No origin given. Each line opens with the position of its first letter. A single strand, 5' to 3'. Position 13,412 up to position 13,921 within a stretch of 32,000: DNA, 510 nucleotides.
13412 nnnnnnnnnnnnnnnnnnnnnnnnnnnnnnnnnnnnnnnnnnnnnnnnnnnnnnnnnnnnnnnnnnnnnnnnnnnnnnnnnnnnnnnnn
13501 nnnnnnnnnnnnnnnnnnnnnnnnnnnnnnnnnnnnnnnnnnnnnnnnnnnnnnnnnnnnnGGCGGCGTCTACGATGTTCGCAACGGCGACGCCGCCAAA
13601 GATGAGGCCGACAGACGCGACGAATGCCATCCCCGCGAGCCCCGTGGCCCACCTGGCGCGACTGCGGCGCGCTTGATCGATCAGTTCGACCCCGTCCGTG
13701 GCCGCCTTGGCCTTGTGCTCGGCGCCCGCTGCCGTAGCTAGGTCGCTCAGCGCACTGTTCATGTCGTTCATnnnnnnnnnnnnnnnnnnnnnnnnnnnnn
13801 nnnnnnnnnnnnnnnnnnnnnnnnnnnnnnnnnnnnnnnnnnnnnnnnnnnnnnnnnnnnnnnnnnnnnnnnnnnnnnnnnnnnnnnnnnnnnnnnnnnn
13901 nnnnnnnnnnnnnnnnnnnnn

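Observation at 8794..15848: Four consecutive ECF sigma / membrane-partner modules threaded through the gltX - tRNA-Gln - tRNA-Glu - IclR-leuCD locus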

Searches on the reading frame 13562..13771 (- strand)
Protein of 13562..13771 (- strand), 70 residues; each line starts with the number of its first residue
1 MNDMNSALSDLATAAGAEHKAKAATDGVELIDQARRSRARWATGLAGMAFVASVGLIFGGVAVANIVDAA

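Call 54: find_homologous_proteins(query=A3, max_evalue=0.001)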
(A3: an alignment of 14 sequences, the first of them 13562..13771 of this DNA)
Query A3 (14 sequences): 8000 candidates shared short words with the query, none scored E <= 0.001.

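Call 84: search_solved_structures(query=A3, max_evalue=10)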
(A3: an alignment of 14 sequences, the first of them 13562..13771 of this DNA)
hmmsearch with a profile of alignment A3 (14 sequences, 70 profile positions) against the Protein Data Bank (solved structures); distinct sequences matched with E-value up to 10: 3.
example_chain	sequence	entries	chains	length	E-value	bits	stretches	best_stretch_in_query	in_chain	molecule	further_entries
7bqe_A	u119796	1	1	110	0.4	14.1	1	3-38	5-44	NF3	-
8bef_Y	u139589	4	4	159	3.7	11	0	39-65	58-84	Outer envelope pore protein 16-3, chloroplastic/mitochondrial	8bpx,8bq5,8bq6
7jka_A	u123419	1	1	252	5.6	10.4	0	36-52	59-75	m3DLH protein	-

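Call 85: search_protein_families(library=pfam, alignment_id=A3, max_evalue=1)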
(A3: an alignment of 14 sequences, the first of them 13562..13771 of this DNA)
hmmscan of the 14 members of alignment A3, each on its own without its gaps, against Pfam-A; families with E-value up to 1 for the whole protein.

A. member 1, window:13562-13771:- (70 aa): 1 family
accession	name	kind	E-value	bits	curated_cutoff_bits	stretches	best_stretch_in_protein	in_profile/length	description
PF11239.13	DUF3040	-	0.03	15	24.7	1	34-66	36-68/84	Protein of unknown function (DUF3040)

B. families by the number of members that match (of 14 scanned): 4 families
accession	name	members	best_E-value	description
PF19545.4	DUF6069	1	0.0018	Family of unknown function (DUF6069)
PF11239.13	DUF3040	1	0.03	Protein of unknown function (DUF3040)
PF10740.15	DUF2529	1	0.069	Domain of unknown function (DUF2529)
PF04227.17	Indigoidine_A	1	0.081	Indigoidine synthase A like protein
